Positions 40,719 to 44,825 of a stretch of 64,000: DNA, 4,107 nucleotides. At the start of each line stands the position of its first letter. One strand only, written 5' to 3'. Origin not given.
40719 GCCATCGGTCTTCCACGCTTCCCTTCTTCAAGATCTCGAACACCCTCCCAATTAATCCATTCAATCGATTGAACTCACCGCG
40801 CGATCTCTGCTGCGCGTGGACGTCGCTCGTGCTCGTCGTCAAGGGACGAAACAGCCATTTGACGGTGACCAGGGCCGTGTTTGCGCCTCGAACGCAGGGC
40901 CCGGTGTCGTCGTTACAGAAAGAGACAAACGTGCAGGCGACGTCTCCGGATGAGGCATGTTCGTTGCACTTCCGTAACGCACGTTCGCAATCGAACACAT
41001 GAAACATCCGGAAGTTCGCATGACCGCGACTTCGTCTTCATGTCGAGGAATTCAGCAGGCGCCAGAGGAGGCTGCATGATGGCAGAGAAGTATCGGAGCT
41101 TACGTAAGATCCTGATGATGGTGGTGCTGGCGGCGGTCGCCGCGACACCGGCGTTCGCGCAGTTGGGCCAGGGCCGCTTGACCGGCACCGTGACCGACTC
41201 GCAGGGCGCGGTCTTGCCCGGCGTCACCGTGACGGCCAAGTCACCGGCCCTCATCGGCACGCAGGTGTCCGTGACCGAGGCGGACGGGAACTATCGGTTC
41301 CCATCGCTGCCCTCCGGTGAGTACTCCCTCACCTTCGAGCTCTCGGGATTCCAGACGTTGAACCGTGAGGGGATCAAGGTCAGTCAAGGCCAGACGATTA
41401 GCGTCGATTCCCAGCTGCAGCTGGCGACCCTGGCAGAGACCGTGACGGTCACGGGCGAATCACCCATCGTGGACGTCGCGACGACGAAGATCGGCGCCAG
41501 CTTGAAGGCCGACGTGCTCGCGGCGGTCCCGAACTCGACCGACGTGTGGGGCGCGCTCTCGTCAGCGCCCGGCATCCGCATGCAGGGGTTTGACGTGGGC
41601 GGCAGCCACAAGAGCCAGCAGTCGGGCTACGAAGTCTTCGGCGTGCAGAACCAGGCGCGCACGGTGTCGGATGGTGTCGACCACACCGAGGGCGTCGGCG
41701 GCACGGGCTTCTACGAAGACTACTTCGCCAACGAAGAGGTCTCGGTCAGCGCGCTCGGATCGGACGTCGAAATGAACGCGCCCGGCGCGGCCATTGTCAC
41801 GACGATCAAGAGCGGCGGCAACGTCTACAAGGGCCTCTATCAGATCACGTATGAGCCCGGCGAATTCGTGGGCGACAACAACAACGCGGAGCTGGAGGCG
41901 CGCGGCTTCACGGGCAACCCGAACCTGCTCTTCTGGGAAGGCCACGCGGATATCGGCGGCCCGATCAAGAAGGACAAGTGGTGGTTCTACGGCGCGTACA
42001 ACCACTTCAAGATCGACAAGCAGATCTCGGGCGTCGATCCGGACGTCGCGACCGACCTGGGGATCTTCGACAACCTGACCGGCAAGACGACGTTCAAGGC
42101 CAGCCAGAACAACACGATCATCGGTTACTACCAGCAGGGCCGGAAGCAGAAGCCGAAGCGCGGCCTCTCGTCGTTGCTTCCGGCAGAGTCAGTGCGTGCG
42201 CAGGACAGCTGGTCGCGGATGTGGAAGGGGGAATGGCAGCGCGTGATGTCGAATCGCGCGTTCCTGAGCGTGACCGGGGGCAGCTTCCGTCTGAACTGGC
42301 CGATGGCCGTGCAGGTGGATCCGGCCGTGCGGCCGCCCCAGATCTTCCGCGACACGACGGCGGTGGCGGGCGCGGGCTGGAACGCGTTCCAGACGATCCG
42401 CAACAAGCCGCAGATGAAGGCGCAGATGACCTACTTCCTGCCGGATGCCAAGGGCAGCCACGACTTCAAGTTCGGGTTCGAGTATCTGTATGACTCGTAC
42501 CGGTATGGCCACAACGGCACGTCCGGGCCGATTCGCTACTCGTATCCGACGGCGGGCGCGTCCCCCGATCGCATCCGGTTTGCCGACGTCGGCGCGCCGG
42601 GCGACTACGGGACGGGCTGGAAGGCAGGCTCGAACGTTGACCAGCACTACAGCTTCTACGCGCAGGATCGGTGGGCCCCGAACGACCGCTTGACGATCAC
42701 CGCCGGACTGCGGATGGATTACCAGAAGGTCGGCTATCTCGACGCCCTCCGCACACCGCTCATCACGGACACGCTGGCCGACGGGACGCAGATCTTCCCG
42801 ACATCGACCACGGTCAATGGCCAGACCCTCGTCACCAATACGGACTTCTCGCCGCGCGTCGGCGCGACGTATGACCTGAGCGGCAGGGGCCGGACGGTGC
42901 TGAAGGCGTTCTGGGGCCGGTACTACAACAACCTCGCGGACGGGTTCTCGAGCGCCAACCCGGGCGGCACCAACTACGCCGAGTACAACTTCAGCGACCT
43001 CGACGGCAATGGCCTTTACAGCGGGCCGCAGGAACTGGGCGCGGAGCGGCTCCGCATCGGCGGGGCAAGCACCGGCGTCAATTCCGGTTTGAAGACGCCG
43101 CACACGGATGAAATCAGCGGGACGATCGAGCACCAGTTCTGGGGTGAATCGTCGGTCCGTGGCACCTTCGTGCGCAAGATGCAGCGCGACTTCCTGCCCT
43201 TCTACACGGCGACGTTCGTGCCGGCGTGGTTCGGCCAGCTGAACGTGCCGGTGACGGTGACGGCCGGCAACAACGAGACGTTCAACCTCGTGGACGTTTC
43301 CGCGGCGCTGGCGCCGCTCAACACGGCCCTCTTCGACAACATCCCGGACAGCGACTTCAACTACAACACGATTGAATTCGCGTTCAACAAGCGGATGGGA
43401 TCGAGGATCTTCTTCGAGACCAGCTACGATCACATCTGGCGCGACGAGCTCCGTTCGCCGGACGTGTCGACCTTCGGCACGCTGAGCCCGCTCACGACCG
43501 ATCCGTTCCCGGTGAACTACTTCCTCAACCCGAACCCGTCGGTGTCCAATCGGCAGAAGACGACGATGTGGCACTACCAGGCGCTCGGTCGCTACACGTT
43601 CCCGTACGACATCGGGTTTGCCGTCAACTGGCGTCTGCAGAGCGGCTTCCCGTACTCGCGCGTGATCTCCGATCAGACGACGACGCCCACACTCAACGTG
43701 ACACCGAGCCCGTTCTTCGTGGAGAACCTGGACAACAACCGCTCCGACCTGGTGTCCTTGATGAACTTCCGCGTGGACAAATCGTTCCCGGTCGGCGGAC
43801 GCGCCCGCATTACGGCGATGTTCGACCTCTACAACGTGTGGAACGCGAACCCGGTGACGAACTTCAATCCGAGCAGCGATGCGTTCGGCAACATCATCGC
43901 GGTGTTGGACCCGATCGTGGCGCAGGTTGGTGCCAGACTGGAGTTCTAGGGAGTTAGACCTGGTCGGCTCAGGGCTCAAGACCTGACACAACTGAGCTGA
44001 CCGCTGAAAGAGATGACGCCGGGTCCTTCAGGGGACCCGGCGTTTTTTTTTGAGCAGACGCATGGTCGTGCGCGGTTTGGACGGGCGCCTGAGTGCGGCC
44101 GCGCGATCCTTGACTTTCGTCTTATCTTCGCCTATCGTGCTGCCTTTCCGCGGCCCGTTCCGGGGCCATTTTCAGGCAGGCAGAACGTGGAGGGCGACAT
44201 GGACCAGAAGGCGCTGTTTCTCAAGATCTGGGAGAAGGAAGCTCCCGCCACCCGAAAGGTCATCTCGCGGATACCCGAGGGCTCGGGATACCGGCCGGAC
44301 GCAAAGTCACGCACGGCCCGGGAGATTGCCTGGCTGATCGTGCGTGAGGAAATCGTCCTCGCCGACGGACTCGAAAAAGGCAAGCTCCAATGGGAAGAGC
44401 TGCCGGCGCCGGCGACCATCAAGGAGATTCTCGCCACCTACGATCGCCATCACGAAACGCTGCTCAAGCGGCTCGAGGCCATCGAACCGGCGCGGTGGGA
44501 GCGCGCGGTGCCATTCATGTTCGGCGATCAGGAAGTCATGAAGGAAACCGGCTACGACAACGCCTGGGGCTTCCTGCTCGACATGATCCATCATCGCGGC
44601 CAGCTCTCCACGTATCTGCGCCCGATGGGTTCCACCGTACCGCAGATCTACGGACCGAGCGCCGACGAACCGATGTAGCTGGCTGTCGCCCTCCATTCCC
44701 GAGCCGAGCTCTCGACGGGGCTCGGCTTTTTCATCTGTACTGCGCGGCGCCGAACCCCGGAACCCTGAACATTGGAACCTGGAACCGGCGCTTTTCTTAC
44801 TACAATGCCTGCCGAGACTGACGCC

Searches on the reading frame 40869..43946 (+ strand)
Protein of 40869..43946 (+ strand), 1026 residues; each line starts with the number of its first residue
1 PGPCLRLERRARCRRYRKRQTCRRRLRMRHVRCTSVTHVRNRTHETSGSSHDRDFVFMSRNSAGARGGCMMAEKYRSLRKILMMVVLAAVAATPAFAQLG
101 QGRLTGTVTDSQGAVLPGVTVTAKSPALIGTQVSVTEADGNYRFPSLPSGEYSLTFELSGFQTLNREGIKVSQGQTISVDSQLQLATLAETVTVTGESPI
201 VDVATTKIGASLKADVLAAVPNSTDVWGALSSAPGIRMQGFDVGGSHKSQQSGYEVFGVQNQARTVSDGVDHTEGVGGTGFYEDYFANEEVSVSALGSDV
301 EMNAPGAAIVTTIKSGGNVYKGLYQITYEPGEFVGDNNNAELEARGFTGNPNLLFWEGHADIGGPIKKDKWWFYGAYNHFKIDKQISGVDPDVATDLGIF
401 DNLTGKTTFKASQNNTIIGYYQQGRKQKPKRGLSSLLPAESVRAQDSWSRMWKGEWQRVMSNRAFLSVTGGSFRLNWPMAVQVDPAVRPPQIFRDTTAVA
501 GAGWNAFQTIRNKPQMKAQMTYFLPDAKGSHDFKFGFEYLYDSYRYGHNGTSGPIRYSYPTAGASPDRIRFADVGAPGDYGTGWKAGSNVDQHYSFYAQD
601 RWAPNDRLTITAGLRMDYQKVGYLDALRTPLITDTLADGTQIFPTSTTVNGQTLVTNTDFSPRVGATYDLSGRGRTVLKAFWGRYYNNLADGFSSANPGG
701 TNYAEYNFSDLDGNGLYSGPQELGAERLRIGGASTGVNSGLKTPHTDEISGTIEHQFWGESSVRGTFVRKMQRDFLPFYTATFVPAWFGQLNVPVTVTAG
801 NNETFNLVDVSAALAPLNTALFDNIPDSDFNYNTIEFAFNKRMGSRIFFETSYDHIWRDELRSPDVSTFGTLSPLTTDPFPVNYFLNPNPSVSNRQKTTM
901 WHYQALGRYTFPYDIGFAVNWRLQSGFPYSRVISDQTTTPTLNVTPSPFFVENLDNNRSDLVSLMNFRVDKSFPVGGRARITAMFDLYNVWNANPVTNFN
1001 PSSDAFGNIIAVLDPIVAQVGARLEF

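Call 13: search_protein_families(library=pfam, proteins=[window:40869-43946:+], max_evalue=0.001)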
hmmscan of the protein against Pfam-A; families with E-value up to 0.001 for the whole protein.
window:40869-43946:+ (1026 aa): 5 families
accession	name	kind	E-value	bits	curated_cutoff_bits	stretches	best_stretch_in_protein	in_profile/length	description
PF25183.1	OMP_b-brl_4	-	2.4e-28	99.4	30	1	401-853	155-626/838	Outer membrane beta barrel domain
PF13620.12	CarboxypepD_reg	-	8.4e-19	68.2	32.3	1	104-184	2-82/82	Carboxypeptidase regulatory-like domain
PF13715.12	CarbopepD_reg_2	-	1.8e-11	44.3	32.2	1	104-193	1-87/88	CarboxypepD_reg-like domain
PF00593.30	TonB_dep_Rec_b-barrel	-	1.1e-08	35.9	27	1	455-704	54-260/436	TonB dependent receptor-like, beta-barrel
PF17210.9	SdrD_B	-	1.7e-05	25.4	29.7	1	110-193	18-98/112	SdrD B-like domain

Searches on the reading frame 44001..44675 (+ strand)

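Call 45: search_protein_families(library=pfam, proteins=[window:44001-44675:+], max_evalue=0.001)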
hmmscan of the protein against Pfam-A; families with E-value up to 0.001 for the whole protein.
window:44001-44675:+ (225 aa): 1 family
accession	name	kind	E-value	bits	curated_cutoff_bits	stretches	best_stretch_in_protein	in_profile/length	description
PF05163.17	DinB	-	9.7e-09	35.8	23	1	67-222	1-158/165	DinB family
